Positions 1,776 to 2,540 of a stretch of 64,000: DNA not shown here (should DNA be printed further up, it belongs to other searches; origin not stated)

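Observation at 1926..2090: Urease gamma subunit fused to a histone-H1-like Lys/Ala/Pro tail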

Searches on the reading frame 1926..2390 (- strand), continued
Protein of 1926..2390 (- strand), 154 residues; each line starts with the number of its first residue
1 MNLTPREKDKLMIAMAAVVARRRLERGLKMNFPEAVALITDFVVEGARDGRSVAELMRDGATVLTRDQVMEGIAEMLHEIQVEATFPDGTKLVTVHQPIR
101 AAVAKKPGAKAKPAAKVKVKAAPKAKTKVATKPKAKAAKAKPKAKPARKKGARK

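Call 28: find_encoding_contigs(protein=P0115, flank=10000, max_places=2)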
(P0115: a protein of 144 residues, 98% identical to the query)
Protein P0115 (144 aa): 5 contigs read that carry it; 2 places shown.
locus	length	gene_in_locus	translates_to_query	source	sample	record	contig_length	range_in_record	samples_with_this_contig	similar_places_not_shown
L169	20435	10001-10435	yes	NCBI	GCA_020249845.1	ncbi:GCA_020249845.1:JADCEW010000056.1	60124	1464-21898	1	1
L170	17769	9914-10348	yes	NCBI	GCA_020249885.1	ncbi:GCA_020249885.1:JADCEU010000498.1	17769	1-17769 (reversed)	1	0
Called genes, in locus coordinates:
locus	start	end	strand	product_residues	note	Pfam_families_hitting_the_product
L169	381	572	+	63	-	-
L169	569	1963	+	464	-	PF01425:Amidase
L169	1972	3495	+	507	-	PF13231:PMT_2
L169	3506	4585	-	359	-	PF01699:Na_Ca_ex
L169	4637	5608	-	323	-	PF03069:FmdA_AmdA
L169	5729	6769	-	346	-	PF01544:CorA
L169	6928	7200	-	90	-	PF02416:TatA_B_E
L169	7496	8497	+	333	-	PF03741:TerC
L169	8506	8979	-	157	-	PF04115:Ureidogly_lyase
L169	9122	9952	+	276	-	PF01774:UreD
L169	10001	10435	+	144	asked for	PF00547:Urease_gamma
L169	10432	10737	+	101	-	PF00699:Urease_beta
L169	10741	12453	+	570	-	PF00449:Urease_alpha, PF07969:Amidohydro_3 (faint), PF01979:Amidohydro_1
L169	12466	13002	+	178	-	PF02814:UreE_N, PF05194:UreE_C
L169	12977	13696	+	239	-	PF01730:UreF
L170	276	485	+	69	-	-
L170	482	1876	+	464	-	PF01425:Amidase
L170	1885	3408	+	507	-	PF13231:PMT_2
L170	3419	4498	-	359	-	PF01699:Na_Ca_ex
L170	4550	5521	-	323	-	PF03069:FmdA_AmdA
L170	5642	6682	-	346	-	PF01544:CorA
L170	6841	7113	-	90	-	PF02416:TatA_B_E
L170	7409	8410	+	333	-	PF03741:TerC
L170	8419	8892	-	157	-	PF04115:Ureidogly_lyase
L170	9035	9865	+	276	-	PF01774:UreD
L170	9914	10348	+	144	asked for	PF00547:Urease_gamma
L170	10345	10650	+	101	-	PF00699:Urease_beta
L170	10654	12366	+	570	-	PF00449:Urease_alpha, PF07969:Amidohydro_3 (faint), PF01979:Amidohydro_1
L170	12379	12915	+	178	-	PF02814:UreE_N, PF05194:UreE_C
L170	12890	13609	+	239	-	PF01730:UreF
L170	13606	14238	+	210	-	PF02492:cobW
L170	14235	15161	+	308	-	PF02737:3HCDH_N, PF00725:3HCDH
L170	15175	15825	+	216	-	PF00156:Pribosyltran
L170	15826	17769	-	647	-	PF11339:DUF3141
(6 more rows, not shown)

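Call 43: find_homologous_proteins(query=P0122)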
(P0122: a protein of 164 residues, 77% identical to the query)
Query P0122 (164 aa): 8000 proteins with E <= 0.001 among 8000 candidates; the best 120 are listed.
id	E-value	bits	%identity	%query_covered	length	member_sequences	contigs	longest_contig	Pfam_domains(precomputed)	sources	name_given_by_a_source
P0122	1.1e-92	326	100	100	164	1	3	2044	PF00547.24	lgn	-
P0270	8.4e-83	294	93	100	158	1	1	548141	PF00547.24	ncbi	-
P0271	6.1e-72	259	81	100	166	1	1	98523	PF00547.24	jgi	-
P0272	2.2e-69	250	91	77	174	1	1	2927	PF00547.24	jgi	jgi:urease gamma subunit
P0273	3.1e-65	237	90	72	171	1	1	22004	PF00547.24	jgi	jgi:urease subunit gamma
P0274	5.0e-65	236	91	69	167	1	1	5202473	PF00547.24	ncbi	-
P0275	6.4e-64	233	76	100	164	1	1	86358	PF00547.24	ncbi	-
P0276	9.6e-63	229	96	62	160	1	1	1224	PF00547.24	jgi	jgi:urease subunit gamma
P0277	1.0e-62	229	95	62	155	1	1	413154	PF00547.24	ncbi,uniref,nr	ncbi:urease subunit gamma [Roseomonas sp. PWR1]|uniref:Urease subunit gamma n=1 Tax=Roseomonas nitra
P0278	1.1e-62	229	93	62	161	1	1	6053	PF00547.24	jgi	jgi:urease subunit gamma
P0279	2.5e-62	227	96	62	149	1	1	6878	PF00547.24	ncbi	-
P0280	2.8e-62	227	76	100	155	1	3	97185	PF00547.24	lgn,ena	-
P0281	3.7e-62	227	74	100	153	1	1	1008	PF00547.24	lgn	-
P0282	5.4e-62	226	78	100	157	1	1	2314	PF00547.24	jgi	jgi:urease subunit gamma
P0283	7.7e-62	226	95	62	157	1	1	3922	PF00547.24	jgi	jgi:urease subunit gamma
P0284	8.4e-62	226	82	79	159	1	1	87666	PF00547.24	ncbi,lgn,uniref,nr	ncbi:urease subunit gamma [Roseomonas soli]|uniref:Urease subunit gamma n=1 Tax=Neoroseomonas soli T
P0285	8.8e-62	226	96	62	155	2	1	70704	PF00547.24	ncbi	-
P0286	1.0e-61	225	97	64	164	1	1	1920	PF00547.24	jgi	jgi:urease subunit gamma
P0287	1.0e-61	225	93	65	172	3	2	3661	PF00547.24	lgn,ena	-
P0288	1.5e-61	225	77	100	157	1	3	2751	PF00547.24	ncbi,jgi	jgi:urease subunit gamma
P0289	1.7e-61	225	77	100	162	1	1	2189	PF00547.24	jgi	jgi:urease subunit gamma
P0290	2.2e-61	224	80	93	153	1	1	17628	PF00547.24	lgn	-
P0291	2.7e-61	224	78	100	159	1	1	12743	PF00547.24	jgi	jgi:urease subunit gamma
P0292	4.1e-61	223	90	70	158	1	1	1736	PF00547.24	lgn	-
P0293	4.6e-61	223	95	62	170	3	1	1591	PF00547.24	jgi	jgi:urease subunit gamma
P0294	7.8e-61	223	92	68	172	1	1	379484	PF00547.24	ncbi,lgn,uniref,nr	ncbi:hypothetical protein GCM10011320_30270 [Neoroseomonas lacus]|uniref:Urease subunit gamma n=1 Ta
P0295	8.7e-61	222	96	62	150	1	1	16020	PF00547.24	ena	-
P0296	1.3e-60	222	85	70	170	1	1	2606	PF00547.24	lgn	-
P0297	1.3e-60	222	72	100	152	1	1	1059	PF00547.24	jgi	jgi:urease subunit gamma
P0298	1.5e-60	222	73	100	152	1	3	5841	PF00547.24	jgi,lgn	jgi:urease subunit gamma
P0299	1.9e-60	221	93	62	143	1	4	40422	PF00547.24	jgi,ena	-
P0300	1.9e-60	221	75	95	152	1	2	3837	PF00547.24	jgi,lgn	jgi:urease gamma subunit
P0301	2.1e-60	221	92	66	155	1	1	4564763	PF00547.24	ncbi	-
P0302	3.1e-60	221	98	62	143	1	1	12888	PF00547.24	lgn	-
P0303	4.0e-60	220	89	61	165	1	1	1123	PF00547.24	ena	-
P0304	4.1e-60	220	88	61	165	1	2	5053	PF00547.24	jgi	jgi:urease subunit gamma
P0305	4.2e-60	220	71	100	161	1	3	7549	PF00547.24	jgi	jgi:urease subunit gamma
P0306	4.2e-60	220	85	76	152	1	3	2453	PF00547.24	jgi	jgi:urease subunit gamma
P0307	4.4e-60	220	88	61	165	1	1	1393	PF00547.24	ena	-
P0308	4.8e-60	220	88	61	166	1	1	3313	PF00547.24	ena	-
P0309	5.1e-60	220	74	95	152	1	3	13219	PF00547.24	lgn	-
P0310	5.5e-60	220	88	61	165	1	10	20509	PF00547.24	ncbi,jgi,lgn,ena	jgi:urease subunit gamma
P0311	6.4e-60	220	88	61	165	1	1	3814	PF00547.24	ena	-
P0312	6.9e-60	219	89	61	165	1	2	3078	PF00547.24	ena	-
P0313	7.1e-60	219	96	65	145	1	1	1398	PF00547.24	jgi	jgi:urease gamma subunit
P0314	7.7e-60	219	88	61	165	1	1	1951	PF00547.24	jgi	jgi:urease subunit gamma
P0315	7.8e-60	219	88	61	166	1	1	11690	PF00547.24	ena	-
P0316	8.2e-60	219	89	61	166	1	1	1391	PF00547.24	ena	-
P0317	1.0e-59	219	85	66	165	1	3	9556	PF00547.24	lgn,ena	-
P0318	1.0e-59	219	88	61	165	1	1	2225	PF00547.24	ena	-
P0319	1.2e-59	219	88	61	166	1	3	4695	PF00547.24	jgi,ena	jgi:urease subunit gamma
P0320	1.3e-59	219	88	61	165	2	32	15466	PF00547.24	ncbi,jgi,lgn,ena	ncbi:MAG: urease subunit gamma [Pseudomonadota bacterium]|jgi:urease subunit gamma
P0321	1.5e-59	218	85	66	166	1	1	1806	PF00547.24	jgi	jgi:urease subunit gamma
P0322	1.5e-59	218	93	62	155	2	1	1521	PF00547.24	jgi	jgi:urease subunit gamma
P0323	1.6e-59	218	88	61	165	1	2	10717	PF00547.24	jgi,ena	-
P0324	1.6e-59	218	95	63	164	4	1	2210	PF00547.24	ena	-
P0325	1.7e-59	218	85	66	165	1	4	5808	PF00547.24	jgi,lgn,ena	jgi:urease subunit gamma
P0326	1.7e-59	218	88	61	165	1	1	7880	PF00547.24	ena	-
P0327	1.9e-59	218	94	62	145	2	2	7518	PF00547.24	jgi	jgi:urease subunit gamma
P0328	1.9e-59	218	88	61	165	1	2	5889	PF00547.24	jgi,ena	jgi:urease subunit gamma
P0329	2.0e-59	218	96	62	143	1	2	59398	PF00547.24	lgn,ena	-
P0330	2.1e-59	218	97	62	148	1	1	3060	PF00547.24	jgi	jgi:urease gamma subunit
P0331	2.2e-59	218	87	61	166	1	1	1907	PF00547.24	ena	-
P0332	2.4e-59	218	85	66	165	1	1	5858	PF00547.24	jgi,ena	-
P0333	3.1e-59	217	71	100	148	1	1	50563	PF00547.24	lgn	-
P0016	3.8e-59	217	85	66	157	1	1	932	PF00547.24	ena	-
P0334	3.8e-59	217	87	70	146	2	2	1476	PF00547.24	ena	-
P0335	4.0e-59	217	92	64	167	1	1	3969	PF00547.24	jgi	-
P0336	4.2e-59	217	87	61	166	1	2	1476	PF00547.24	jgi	jgi:urease subunit gamma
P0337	4.3e-59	217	88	61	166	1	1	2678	PF00547.24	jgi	-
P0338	4.4e-59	217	81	69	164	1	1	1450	PF00547.24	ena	-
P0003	4.4e-59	217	89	61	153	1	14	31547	PF00547.24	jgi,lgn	jgi:urease subunit gamma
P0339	4.7e-59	217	92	65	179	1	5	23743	PF00547.24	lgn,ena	-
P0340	4.8e-59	217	87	61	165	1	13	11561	PF00547.24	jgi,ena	jgi:urease subunit gamma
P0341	5.6e-59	217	87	61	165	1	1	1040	PF00547.24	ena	-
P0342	5.6e-59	216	87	61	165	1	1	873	PF00547.24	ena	-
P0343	5.9e-59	216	91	63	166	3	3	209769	PF00547.24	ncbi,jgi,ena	-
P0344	6.0e-59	216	84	66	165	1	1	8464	PF00547.24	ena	-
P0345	6.3e-59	216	87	61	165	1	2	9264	PF00547.24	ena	-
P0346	6.8e-59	216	87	61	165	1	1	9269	PF00547.24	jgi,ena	jgi:urease subunit gamma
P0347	6.8e-59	216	87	61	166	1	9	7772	PF00547.24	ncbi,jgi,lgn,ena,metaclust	ncbi:MAG: urease subunit gamma [Pseudomonadota bacterium]|jgi:urease subunit gamma|metaclust:\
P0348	7.1e-59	216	82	74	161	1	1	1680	PF00547.24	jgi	jgi:urease subunit gamma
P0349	7.3e-59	216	87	61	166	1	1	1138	PF00547.24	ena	-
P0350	8.4e-59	216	74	83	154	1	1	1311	PF00547.24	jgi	-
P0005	8.4e-59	216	88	61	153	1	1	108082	PF00547.24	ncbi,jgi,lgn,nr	ncbi:MAG: urease subunit gamma [Roseomonas sp.]|jgi:urease subunit gamma|nr:urease subunit gamma [Ro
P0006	8.4e-59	216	88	61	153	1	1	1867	PF00547.24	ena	-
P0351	9.0e-59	216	86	61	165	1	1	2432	PF00547.24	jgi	-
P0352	1.0e-58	216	89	61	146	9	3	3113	PF00547.24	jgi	jgi:urease subunit gamma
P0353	1.0e-58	216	87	61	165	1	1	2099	PF00547.24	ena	-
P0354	1.1e-58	216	86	61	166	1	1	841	PF00547.24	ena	-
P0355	1.2e-58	215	89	67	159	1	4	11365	PF00547.24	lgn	-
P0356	1.2e-58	215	88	61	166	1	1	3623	PF00547.24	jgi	-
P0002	1.3e-58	215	89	61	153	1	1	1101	PF00547.24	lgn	-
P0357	1.3e-58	215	91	63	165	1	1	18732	PF00547.24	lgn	-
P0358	1.3e-58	215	73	100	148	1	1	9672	PF00547.24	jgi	-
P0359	1.3e-58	215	86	61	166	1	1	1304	PF00547.24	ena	-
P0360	1.4e-58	215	86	61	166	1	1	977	PF00547.24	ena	-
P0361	1.4e-58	215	88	61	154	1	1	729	PF00547.24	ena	-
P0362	1.4e-58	215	88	61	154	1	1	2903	PF00547.24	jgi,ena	jgi:urease subunit gamma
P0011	1.5e-58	215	88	63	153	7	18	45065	PF00547.24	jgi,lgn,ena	jgi:urease subunit gamma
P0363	1.6e-58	215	76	89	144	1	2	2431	PF00547.24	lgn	-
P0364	1.7e-58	215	85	66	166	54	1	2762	PF00547.24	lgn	-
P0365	1.7e-58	215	92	62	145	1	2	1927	PF00547.24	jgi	jgi:urease subunit gamma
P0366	1.7e-58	215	74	83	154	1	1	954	PF00547.24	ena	-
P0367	1.7e-58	215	81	72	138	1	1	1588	PF00547.24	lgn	-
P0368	1.9e-58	215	86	70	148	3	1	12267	PF00547.24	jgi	jgi:urease subunit gamma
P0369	2.0e-58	215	94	64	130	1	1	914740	PF00547.24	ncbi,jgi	jgi:urease subunit gamma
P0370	2.0e-58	215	85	66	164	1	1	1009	PF00547.24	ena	-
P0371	2.1e-58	215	88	61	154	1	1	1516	PF00547.24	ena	-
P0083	2.1e-58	215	89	61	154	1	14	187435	PF00547.24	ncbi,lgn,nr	ncbi:MAG: urease subunit gamma [Roseomonas sp.]|nr:urease subunit gamma [Roseomonas sp.] MCA3325866.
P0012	2.2e-58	215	88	61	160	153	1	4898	PF00547.24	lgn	-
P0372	2.3e-58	215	86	61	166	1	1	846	PF00547.24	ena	-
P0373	2.5e-58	214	87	61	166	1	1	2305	PF00547.24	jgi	jgi:urease subunit gamma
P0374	2.5e-58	214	91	66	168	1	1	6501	PF00547.24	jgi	jgi:urease subunit gamma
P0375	2.5e-58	214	88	61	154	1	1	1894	PF00547.24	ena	-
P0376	2.6e-58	214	89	61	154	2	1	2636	PF00547.24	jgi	jgi:urease subunit gamma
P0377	2.8e-58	214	89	61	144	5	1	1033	PF00547.24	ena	-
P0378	3.0e-58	214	92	63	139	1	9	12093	PF00547.24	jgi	jgi:urease subunit gamma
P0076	3.4e-58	214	90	61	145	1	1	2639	PF00547.24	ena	-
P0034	4.3e-58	214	89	61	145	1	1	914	PF00547.24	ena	-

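Call 44: find_homologous_proteins(query=P0187)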
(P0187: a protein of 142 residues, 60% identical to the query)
Query P0187 (142 aa): 8000 proteins with E <= 0.001 among 8000 candidates; the best 120 are listed.
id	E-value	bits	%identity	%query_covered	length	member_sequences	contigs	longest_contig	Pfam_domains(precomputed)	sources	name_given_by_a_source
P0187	7.8e-83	293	100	100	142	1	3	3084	PF00547.24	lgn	-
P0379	9.2e-68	244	85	100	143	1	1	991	PF00547.24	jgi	jgi:urease subunit gamma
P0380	8.9e-57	209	76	93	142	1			PF00547.24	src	-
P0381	7.7e-53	196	89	75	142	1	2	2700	PF00547.24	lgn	-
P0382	1.1e-52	195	76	94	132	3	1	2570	PF00547.24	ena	-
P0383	1.4e-52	195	82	80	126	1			PF00547.24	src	-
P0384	3.4e-52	194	75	94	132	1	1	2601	PF00547.24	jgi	-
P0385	5.0e-52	193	74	93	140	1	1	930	PF00547.24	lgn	-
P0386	6.8e-52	193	87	74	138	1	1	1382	PF00547.24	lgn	-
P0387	6.8e-52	193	90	70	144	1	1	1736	PF00547.24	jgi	jgi:urease subunit gamma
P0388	7.2e-52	193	84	77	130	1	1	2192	PF00547.24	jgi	jgi:urease subunit gamma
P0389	8.7e-52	192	89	73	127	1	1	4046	PF00547.24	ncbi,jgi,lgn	jgi:urease subunit gamma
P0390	6.7e-51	190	82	80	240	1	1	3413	PF00547.24,PF00699.26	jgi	jgi:urease subunit gamma/beta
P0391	7.3e-51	189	78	87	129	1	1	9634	PF00547.24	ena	-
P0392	1.5e-50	188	72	94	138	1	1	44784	PF00547.24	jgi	jgi:urease subunit gamma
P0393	4.0e-50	187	87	71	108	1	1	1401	PF00547.24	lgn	-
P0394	5.6e-50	187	74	94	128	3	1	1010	PF00547.24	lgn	-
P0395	7.0e-50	186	90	70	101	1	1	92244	PF00547.24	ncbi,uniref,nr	ncbi:urease subunit gamma [Thermosynechococcaceae cyanobacterium BACA0444]|uniref:Urease subunit gam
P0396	7.2e-50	186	91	70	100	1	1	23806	PF00547.24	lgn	-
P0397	7.2e-50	186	90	70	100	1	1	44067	PF00547.24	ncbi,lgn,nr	ncbi:MAG: urease subunit gamma [Arthrospira sp. PLM2.Bin9]|nr:urease subunit gamma [Arthrospira sp. 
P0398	7.2e-50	186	72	94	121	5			PF00547.24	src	-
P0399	7.8e-50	186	89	70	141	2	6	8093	PF00547.24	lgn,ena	-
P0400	7.9e-50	186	89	70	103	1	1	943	PF00547.24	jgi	jgi:urease subunit gamma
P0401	8.4e-50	186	90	70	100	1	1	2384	PF00547.24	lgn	-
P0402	8.5e-50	186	86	70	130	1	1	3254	PF00547.24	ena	-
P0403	9.4e-50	186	71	94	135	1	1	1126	PF00547.24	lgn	-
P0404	9.7e-50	186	91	70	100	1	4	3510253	PF00547.24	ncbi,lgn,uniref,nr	ncbi:urease, gamma subunit [Synechococcus sp. PCC 7502]|uniref:urease subunit gamma n=1 Tax=Synechoc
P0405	9.7e-50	186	91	70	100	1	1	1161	PF00547.24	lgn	-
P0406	9.9e-50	186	90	70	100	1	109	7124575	PF00547.24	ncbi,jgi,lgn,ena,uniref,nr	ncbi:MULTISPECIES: urease subunit gamma [Oscillatoriales]|jgi:urease subunit gamma|uniref:Urease sub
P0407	1.3e-49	185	85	73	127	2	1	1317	PF00547.24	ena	-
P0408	1.6e-49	185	85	70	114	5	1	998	PF00547.24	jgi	jgi:urease subunit gamma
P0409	1.7e-49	185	89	70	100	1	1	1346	PF00547.24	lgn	-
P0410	1.8e-49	185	91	70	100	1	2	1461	PF00547.24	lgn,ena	-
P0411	1.8e-49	185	75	85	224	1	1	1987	PF00547.24,PF00699.26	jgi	jgi:urease subunit gamma/beta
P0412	1.8e-49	185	91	70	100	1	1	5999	PF00547.24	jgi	jgi:urease subunit gamma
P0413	1.8e-49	185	90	70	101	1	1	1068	PF00547.24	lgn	-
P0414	1.9e-49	185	81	76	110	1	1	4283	PF00547.24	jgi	-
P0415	2.0e-49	185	91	70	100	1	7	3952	PF00547.24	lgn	-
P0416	2.0e-49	185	90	70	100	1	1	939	PF00547.24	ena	-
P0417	2.1e-49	185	89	70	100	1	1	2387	PF00547.24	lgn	-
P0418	2.1e-49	185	85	70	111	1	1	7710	PF00547.24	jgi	jgi:urease subunit gamma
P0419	2.1e-49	185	89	70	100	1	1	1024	PF00547.24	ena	-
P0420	2.2e-49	185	89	70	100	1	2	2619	PF00547.24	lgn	-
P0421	2.2e-49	185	91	70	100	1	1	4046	PF00547.24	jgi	jgi:urease subunit gamma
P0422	2.3e-49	185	87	70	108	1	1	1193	PF00547.24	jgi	jgi:urease subunit gamma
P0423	2.3e-49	185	87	70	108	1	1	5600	PF00547.24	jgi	jgi:urease subunit gamma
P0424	2.5e-49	184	91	70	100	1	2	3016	PF00547.24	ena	-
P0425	2.5e-49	184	91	70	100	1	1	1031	PF00547.24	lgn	-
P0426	2.6e-49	184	90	70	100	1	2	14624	PF00547.24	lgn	-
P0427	2.7e-49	184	89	70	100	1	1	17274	PF00547.24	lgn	-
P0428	2.7e-49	184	68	99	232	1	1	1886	PF00547.24,PF00699.26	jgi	jgi:urease subunit gamma/beta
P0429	2.8e-49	184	90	70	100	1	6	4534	PF00547.24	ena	-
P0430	2.9e-49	184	85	73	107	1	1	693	PF00547.24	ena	-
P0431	2.9e-49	184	88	70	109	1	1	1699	PF00547.24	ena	-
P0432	2.9e-49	184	91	70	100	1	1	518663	PF00547.24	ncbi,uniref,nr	ncbi:urease subunit gamma [Aliterella atlantica]|uniref:Urease subunit gamma n=1 Tax=Aliterella atla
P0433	3.0e-49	184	91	70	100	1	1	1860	PF00547.24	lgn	-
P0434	3.0e-49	184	85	73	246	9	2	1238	PF00547.24,PF00699.26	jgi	jgi:urease subunit gamma/beta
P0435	3.1e-49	184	89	70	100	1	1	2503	PF00547.24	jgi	jgi:urease subunit gamma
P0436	3.4e-49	184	87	70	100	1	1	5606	PF00547.24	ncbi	-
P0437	3.4e-49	184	91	70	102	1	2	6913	PF00547.24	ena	-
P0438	3.4e-49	184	89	70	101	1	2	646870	PF00547.24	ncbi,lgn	-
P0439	3.4e-49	184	90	70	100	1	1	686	PF00547.24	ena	-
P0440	3.4e-49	184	91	70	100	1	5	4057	PF00547.24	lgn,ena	-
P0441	3.5e-49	184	90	70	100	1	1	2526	PF00547.24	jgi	jgi:urease subunit gamma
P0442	3.5e-49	184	91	70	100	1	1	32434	PF00547.24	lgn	-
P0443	3.6e-49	184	91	70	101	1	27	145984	PF00547.24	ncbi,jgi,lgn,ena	ncbi:MAG: urease subunit gamma [Cyanobacteria bacterium J06656_5]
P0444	3.6e-49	184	91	70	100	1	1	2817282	PF00547.24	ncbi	ncbi:urease subunit gamma [Thermosynechococcaceae cyanobacterium Okahandja]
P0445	3.7e-49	184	90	70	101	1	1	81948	PF00547.24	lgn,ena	-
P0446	3.9e-49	184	71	94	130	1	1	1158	PF00547.24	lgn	-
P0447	4.1e-49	184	85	72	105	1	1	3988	PF00547.24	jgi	jgi:urease subunit gamma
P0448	4.1e-49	184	88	70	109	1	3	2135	PF00547.24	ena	-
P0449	4.2e-49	184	86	70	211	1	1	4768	PF00547.24,PF00699.26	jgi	jgi:urease subunit gamma/beta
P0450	4.3e-49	184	81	76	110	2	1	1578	PF00547.24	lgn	-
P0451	4.4e-49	184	90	70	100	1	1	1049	PF00547.24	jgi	jgi:urease subunit gamma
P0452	4.4e-49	184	71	94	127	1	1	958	PF00547.24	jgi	jgi:urease subunit gamma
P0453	4.4e-49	184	85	72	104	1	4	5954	PF00547.24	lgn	-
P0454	4.6e-49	184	90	70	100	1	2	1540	PF00547.24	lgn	-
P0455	4.8e-49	184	90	70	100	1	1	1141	PF00547.24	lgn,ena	-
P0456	4.8e-49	184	84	72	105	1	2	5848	PF00547.24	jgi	jgi:urease subunit gamma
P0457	4.9e-49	184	90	70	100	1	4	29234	PF00547.24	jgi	-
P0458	5.0e-49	184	90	70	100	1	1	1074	PF00547.24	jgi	jgi:urease subunit gamma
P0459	5.0e-49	183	89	70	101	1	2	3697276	PF00547.24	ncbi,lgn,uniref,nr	ncbi:urease subunit gamma [Synechococcus sp. PCC 6312]|uniref:urease subunit gamma n=1 Tax=Synechoco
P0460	5.0e-49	183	89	70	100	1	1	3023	PF00547.24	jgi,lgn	jgi:urease subunit gamma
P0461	5.0e-49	183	89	71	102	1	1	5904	PF00547.24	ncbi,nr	ncbi:MAG: urease subunit gamma [Gammaproteobacteria bacterium]|nr:urease subunit gamma [Gammaproteob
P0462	5.1e-49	183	89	70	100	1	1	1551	PF00547.24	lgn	-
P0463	5.6e-49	183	89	69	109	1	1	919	PF00547.24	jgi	jgi:urease subunit gamma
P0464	5.6e-49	183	89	70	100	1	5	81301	PF00547.24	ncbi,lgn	-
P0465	5.7e-49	183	89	70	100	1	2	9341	PF00547.24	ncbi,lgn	-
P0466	5.8e-49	183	89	69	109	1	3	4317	PF00547.24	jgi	jgi:urease subunit gamma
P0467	6.0e-49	183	88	70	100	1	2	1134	PF00547.24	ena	-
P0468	6.1e-49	183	84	73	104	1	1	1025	PF00547.24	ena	-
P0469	6.2e-49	183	88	70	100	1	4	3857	PF00547.24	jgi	-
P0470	6.2e-49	183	90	70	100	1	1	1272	PF00547.24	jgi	jgi:urease subunit gamma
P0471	6.6e-49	183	90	70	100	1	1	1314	PF00547.24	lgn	-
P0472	6.7e-49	183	90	70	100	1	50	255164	PF00547.24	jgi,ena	jgi:urease subunit gamma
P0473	6.7e-49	183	90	70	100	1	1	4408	PF00547.24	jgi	jgi:urease subunit gamma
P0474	6.8e-49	183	88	70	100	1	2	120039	PF00547.24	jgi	jgi:urease subunit gamma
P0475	6.9e-49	183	91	70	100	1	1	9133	PF00547.24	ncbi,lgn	ncbi:MAG TPA: urease subunit gamma [Candidatus Obscuribacterales bacterium]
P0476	7.2e-49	183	91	70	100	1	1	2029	PF00547.24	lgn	-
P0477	7.3e-49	183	90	70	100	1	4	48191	PF00547.24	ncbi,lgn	ncbi:MAG: urease subunit gamma [Cyanobacteria bacterium J06554_6]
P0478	7.5e-49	183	85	72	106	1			PF00547.24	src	-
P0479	7.6e-49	183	90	70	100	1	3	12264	PF00547.24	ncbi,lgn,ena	-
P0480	7.7e-49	183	91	70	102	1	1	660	PF00547.24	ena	-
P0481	7.8e-49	183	87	70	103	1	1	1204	PF00547.24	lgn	-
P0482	7.8e-49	183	87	70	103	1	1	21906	PF00547.24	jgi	jgi:urease subunit gamma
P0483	7.8e-49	183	87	70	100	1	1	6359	PF00547.24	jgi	jgi:urease subunit gamma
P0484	8.2e-49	183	90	70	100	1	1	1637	PF00547.24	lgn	-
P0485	8.3e-49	183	90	70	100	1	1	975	PF00547.24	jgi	jgi:urease subunit gamma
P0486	8.8e-49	183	82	77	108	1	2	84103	PF00547.24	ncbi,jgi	jgi:urease subunit gamma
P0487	9.1e-49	183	89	70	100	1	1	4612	PF00547.24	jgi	jgi:urease subunit gamma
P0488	9.2e-49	183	89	70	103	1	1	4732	PF00547.24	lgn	-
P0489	9.3e-49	183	89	70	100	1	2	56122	PF00547.24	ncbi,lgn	-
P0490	9.4e-49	183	89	70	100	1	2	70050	PF00547.24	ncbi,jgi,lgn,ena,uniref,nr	ncbi:MAG TPA: urease subunit gamma [Oscillatoriaceae cyanobacterium M33_DOE_052]|uniref:Urease subun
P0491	9.5e-49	183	90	70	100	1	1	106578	PF00547.24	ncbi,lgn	-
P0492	9.6e-49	183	90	70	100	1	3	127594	PF00547.24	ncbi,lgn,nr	ncbi:MAG: urease subunit gamma [Leptolyngbya sp. DLM2.Bin15]|nr:urease subunit gamma [Synechococcale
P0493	9.8e-49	183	90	70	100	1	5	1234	PF00547.24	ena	-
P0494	1.0e-48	183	89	70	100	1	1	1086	PF00547.24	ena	-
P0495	1.0e-48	183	87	70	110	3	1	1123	PF00547.24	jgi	jgi:urease subunit gamma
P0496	1.0e-48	182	90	70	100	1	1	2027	PF00547.24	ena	-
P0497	1.1e-48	182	87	70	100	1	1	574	PF00547.24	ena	-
